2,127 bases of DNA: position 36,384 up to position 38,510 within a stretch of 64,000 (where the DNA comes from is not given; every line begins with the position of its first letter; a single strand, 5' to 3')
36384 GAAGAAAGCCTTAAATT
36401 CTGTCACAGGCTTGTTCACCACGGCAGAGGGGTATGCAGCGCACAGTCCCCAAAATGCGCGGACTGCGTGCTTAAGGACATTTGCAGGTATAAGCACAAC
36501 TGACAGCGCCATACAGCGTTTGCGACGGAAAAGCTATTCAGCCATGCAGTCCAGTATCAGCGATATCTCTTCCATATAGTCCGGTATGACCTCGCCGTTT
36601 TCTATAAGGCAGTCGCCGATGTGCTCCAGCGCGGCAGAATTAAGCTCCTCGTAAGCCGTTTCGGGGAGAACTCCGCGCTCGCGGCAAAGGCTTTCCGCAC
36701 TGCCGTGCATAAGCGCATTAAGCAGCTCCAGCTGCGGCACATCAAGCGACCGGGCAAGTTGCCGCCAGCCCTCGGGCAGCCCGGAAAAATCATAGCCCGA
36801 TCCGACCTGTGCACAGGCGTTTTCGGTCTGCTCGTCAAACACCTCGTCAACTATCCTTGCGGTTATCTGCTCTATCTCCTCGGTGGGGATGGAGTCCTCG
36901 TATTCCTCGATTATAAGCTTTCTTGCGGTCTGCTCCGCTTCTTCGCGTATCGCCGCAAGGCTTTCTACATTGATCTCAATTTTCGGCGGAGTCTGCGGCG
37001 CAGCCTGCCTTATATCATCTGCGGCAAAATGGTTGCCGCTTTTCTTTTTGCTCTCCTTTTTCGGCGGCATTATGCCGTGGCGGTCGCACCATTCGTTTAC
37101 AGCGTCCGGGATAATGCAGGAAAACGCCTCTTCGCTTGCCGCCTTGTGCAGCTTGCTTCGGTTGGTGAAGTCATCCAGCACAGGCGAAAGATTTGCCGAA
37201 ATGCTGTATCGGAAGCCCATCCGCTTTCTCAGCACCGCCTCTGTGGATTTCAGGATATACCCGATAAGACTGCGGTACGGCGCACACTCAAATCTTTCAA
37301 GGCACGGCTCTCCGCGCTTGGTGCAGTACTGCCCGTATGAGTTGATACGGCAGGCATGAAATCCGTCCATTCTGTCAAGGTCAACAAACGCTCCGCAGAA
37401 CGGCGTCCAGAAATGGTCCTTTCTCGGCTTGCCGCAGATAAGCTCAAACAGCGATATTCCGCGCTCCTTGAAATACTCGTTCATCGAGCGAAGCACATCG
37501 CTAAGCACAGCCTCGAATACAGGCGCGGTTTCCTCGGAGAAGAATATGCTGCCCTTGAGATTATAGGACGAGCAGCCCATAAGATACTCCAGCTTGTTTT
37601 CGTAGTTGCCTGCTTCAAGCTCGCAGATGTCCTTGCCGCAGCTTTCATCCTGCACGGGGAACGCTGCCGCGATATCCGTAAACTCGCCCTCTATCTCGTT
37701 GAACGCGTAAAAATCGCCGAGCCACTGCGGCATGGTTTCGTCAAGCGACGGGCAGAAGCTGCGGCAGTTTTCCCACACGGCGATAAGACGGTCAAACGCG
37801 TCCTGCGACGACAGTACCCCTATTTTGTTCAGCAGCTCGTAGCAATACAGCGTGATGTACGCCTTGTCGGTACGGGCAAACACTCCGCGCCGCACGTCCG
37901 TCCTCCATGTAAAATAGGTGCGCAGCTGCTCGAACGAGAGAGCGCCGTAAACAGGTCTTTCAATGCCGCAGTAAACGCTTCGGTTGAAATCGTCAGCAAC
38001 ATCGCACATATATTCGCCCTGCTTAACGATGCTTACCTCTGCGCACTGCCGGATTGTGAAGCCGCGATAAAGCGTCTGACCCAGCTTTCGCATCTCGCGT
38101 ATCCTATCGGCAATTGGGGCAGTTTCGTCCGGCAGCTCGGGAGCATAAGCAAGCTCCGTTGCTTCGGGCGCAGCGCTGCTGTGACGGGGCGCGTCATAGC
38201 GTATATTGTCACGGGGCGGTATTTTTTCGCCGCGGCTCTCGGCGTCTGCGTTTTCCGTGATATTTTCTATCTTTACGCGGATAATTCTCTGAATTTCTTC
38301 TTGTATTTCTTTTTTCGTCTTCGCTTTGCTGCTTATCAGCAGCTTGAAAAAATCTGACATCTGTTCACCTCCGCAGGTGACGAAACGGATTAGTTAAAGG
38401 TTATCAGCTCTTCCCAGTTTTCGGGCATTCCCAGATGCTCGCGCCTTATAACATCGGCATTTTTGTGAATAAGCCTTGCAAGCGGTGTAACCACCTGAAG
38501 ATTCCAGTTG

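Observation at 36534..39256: Abi_2 (HEPN) + TerB-N/TerB-C gene pair appended to the der-plsY-gpsA operon: candidate uncharacterised two-gene conflict module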

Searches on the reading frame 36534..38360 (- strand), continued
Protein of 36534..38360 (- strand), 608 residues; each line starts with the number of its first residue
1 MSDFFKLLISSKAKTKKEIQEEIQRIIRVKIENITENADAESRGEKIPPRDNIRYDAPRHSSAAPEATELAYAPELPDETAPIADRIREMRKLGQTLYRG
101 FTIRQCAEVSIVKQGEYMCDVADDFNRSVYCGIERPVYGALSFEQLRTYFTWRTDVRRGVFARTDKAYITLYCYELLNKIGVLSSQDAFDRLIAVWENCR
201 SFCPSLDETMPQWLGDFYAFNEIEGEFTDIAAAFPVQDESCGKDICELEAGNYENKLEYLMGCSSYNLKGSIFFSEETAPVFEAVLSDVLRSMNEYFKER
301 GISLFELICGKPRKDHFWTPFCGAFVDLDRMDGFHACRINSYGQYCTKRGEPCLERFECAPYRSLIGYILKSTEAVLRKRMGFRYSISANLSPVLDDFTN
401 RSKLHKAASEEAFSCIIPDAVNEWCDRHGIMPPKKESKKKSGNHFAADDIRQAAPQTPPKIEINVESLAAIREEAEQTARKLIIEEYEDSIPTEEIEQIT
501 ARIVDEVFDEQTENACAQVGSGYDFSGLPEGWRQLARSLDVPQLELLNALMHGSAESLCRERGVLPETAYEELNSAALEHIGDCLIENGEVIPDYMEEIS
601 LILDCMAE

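Call 90: search_protein_families(library=pfam, proteins=[P0419, P0423, P0424, P0425, P0431, P0435, P0440, P0442, P0444, P0454], max_evalue=0.001)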
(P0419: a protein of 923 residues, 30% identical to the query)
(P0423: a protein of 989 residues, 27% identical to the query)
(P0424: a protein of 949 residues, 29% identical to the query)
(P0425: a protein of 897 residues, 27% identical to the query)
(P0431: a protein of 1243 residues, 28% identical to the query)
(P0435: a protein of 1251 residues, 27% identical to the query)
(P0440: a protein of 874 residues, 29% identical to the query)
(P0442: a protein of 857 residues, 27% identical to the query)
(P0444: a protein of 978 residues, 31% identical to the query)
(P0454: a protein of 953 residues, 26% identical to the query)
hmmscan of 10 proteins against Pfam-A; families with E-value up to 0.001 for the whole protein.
P0419 (923 aa): 2 families
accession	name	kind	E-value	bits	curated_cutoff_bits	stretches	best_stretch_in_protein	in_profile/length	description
PF13208.11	TerB_N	-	1.3e-47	162.6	25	2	73-215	16-148/207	TerB N-terminal domain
PF15615.11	TerB_C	-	8.2e-10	39.5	26.3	1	790-917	16-147/148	TerB-C domain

P0423 (989 aa): 2 families
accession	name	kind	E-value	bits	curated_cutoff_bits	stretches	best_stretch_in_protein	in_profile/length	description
PF13208.11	TerB_N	-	4.8e-43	147.8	25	2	135-270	25-149/207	TerB N-terminal domain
PF15615.11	TerB_C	-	1.8e-12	48.1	26.3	1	838-982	13-148/148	TerB-C domain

P0424 (949 aa): 2 families
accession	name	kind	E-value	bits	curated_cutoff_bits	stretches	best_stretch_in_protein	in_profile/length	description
PF13208.11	TerB_N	-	2.4e-40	138.9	25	2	79-269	28-198/207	TerB N-terminal domain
PF15615.11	TerB_C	-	3.4e-11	44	26.3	1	796-945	15-148/148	TerB-C domain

P0425 (897 aa): 2 families
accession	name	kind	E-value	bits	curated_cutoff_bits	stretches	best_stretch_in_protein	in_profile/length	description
PF13208.11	TerB_N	-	3.5e-37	128.6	25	2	423-559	29-153/207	TerB N-terminal domain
PF15615.11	TerB_C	-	1.8e-13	51.4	26.3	1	767-891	15-146/148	TerB-C domain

P0431 (1243 aa): 2 families
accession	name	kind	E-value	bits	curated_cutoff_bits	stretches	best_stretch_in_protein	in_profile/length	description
PF13208.11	TerB_N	-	5.2e-24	85.6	25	3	397-527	34-153/207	TerB N-terminal domain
PF15615.11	TerB_C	-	9.8e-09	36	26.3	1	1106-1232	15-147/148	TerB-C domain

P0435 (1251 aa): 2 families
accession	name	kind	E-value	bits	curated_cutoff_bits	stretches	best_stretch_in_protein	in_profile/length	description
PF13208.11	TerB_N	-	2.3e-27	96.5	25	3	73-148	50-124/207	TerB N-terminal domain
PF15615.11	TerB_C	-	2.5e-14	54.2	26.3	1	1112-1243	8-145/148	TerB-C domain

P0440 (874 aa): 2 families
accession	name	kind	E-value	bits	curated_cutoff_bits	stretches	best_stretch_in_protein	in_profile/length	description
PF13208.11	TerB_N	-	4.1e-25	89.2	25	2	84-187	45-147/207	TerB N-terminal domain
PF15615.11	TerB_C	-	0.00028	21.5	26.3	0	756-865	17-146/148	TerB-C domain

P0442 (857 aa): 3 families
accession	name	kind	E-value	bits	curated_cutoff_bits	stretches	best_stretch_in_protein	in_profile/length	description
PF13208.11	TerB_N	-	8.6e-51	173.1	25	2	4-158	12-152/207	TerB N-terminal domain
PF15615.11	TerB_C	-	9.3e-11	42.6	26.3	1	717-850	15-145/148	TerB-C domain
PF21826.1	DUF6887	-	6.1e-07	30.1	24.2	0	411-425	2-16/62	Family of unknown function (DUF6887)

P0444 (978 aa): 2 families
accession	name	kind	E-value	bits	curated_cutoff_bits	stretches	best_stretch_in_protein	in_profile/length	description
PF13208.11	TerB_N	-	4.9e-29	102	25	1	460-655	10-182/207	TerB N-terminal domain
PF15615.11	TerB_C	-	2.7e-15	57.3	26.3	1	835-972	16-148/148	TerB-C domain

P0454 (953 aa): 3 families
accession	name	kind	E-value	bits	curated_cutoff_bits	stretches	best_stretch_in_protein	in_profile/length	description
PF13208.11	TerB_N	-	3.3e-37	128.7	25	2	69-218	11-151/207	TerB N-terminal domain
PF15615.11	TerB_C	-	8.6e-18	65.4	26.3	1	803-944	15-147/148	TerB-C domain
PF21826.1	DUF6887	-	0.00069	20.3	24.2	0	492-507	1-16/62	Family of unknown function (DUF6887)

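Call 91: find_encoding_contigs(protein=P0416, flank=6000, max_places=2)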
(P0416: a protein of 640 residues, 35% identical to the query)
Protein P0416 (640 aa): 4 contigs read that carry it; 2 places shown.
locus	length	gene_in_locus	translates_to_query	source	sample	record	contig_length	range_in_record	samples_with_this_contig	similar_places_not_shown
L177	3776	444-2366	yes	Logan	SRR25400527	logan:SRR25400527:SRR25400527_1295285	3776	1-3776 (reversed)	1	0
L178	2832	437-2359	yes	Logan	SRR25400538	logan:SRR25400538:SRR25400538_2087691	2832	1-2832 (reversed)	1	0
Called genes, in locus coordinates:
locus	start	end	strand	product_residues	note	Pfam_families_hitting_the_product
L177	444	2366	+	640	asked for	PF13208:TerB_N, PF15615:TerB_C (weak)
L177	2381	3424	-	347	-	PF02424:ApbE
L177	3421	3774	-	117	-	?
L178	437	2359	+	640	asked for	PF13208:TerB_N, PF15615:TerB_C (weak)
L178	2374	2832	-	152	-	?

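Call 92: find_encoding_contigs(protein=P0417, flank=6000, max_places=2)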
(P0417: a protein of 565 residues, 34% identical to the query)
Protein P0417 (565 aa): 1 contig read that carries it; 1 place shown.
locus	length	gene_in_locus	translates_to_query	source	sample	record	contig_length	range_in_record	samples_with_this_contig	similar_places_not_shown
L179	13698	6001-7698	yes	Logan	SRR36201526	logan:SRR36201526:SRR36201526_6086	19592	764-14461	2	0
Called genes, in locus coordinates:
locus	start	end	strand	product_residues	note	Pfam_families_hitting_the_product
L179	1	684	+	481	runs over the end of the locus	?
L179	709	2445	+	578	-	PF09852:DUF2079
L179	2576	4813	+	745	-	PF00912:Transgly, PF00905:Transpeptidase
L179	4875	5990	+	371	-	PF22020:RlmL_1st, PF13847:Methyltransf_31 (faint), PF01170:UPF0020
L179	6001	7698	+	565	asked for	PF13208:TerB_N, PF15615:TerB_C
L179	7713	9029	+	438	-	PF10923:BrxC_BrxD, PF13191:AAA_16 (weak)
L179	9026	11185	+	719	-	PF04851:ResIII (weak), PF00270:DEAD, PF00271:Helicase_C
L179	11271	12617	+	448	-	PF20769:YPEB_N, PF14620:YPEB_PepSY1-2, PF03413:PepSY (weak)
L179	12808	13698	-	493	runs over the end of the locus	-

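Call 95: search_protein_families(library=pfam, proteins=[L048:7971-8861:+, L048:6385-6993:+, L048:5806-6375:+, L056:6752-7819:+, L082:6612-8156:+], max_evalue=0.001)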
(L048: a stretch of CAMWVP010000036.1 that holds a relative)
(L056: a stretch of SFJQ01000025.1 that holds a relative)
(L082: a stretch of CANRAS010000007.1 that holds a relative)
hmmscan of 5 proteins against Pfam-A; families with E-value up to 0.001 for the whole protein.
L048:7971-8861:+ (296 aa): 1 family
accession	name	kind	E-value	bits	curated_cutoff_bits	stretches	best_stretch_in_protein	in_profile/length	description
PF04439.18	Adenyl_transf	-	1e-99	333.7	22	1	16-289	1-278/279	Streptomycin adenylyltransferase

L048:6385-6993:+ (202 aa): 2 families
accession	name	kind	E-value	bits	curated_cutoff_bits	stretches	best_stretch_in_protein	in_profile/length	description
PF00881.29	Nitroreductase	-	1.4e-23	84.3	23.5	2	38-93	2-57/167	Nitroreductase family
PF14512.11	TM1586_NiRdase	-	2.7e-13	50.5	27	1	133-199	90-151/215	Putative TM nitroreductase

L048:5806-6375:+ (189 aa): 3 families
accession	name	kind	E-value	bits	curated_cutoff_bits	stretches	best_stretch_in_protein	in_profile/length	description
PF13527.13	Acetyltransf_9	-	3e-08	34.2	25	1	92-179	41-126/127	Acetyltransferase (GNAT) domain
PF13508.13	Acetyltransf_7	-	9.8e-07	29.5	27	1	93-178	4-83/84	Acetyltransferase (GNAT) domain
PF00583.31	Acetyltransf_1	-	5.5e-05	23.8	20.7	1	90-160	31-95/116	Acetyltransferase (GNAT) family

L056:6752-7819:+ (355 aa): 4 families
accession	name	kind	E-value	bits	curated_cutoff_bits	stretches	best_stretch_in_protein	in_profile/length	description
PF01494.25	FAD_binding_3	-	5.1e-09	36.3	22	0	4-35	2-34/349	FAD binding domain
PF05834.18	Lycopene_cycl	-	6.5e-06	25.9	23.4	0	5-156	1-143/380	Lycopene cyclase protein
PF13450.12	NAD_binding_8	-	0.00016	22.3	21.9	1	8-35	1-29/68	NAD(P)-binding Rossmann-like domain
PF01266.30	DAO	-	0.00023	21.3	27.9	1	5-42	1-39/353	FAD dependent oxidoreductase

L082:6612-8156:+ (514 aa): 1 family
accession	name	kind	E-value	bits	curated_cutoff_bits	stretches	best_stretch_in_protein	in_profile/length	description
PF01594.21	AI-2E_transport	-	4.8e-47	161.2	34.3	1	137-433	39-324/327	AI-2E family transporter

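Call 98: fold_search(model_id=the predicted structure, library=viral)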
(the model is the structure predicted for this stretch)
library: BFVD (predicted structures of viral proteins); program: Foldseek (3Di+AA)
matches with E <= 10: 166; with E <= 0.001: 0
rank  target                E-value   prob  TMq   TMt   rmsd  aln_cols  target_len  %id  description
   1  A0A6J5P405            2.6e-01  0.09  0.10  0.10  29.5       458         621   10  Mannosyl-glycoprotein endo-beta-N-acetylglucosamidase-like domain containing protein [uncultured Caudovirales phage]
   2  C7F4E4                3.6e-01  0.13  0.08  0.10  22.8       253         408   11  (no name in the UniProt tables at hand)
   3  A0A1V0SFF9            4.2e-01  0.04  0.09  0.10  30.5       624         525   12  Uncharacterized protein [Hokovirus HKV1]
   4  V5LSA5                4.6e-01  0.23  0.09  0.15  21.1       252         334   13  (no name in the UniProt tables at hand)
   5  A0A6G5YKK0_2          8.6e-01  0.02  0.07  0.05  51.4       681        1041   11  (no name in the UniProt tables at hand)
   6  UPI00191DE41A         9.1e-01  0.03  0.07  0.06  33.1       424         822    8  (no name look-up for this kind of identifier)
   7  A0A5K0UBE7            1.0e+00  0.03  0.09  0.09  27.9       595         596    9  RING-type domain-containing protein [Yasminevirus sp. GU-2018]
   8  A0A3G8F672            1.1e+00  0.03  0.07  0.11  29.0       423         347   11  (no name in the UniProt tables at hand)
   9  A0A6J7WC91            1.2e+00  0.05  0.05  0.12  31.4       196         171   14  Uncharacterized protein [uncultured Caudovirales phage]
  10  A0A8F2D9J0            1.4e+00  0.06  0.09  0.12  29.9       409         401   11  Uncharacterized protein [Gordonia phage VanLee]
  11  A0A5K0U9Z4            1.4e+00  0.04  0.08  0.12  37.9       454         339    8  Uncharacterized protein [Yasminevirus sp. GU-2018]
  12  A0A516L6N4            1.4e+00  0.03  0.08  0.06  25.0       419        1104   12  (no name in the UniProt tables at hand)
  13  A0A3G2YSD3            1.5e+00  0.06  0.06  0.09  23.5       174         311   14  Putative deoxycytidylate deaminase [Serratia phage vB_SmaA_3M]
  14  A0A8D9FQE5            1.5e+00  0.04  0.07  0.12  26.9       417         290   10  Uncharacterized protein [uncultured marine phage]
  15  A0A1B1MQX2            1.5e+00  0.04  0.05  0.04  21.7       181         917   11  Viral protein 80 kDa [Lymantria dispar multicapsid nuclear polyhedrosis virus]
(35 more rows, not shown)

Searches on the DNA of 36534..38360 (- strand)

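Call 66: search_rna_families(sources=[L008, L027, L047, L056, L083, L086, L090], threshold=gathering)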
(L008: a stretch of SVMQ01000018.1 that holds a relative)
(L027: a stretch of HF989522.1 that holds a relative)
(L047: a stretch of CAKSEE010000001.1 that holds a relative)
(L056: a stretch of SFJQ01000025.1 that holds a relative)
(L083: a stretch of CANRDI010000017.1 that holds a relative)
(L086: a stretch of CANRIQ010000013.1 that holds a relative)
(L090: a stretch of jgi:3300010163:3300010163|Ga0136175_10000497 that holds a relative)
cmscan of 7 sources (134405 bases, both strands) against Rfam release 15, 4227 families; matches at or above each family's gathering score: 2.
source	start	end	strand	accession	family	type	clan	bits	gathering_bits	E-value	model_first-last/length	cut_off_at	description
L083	19799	19871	+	RF00005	tRNA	Gene; tRNA;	CL00001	71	29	3.6e-13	1-71/71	no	tRNA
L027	12797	12877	-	RF00005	tRNA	Gene; tRNA;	CL00001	52.8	29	3.5e-08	1-71/71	no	tRNA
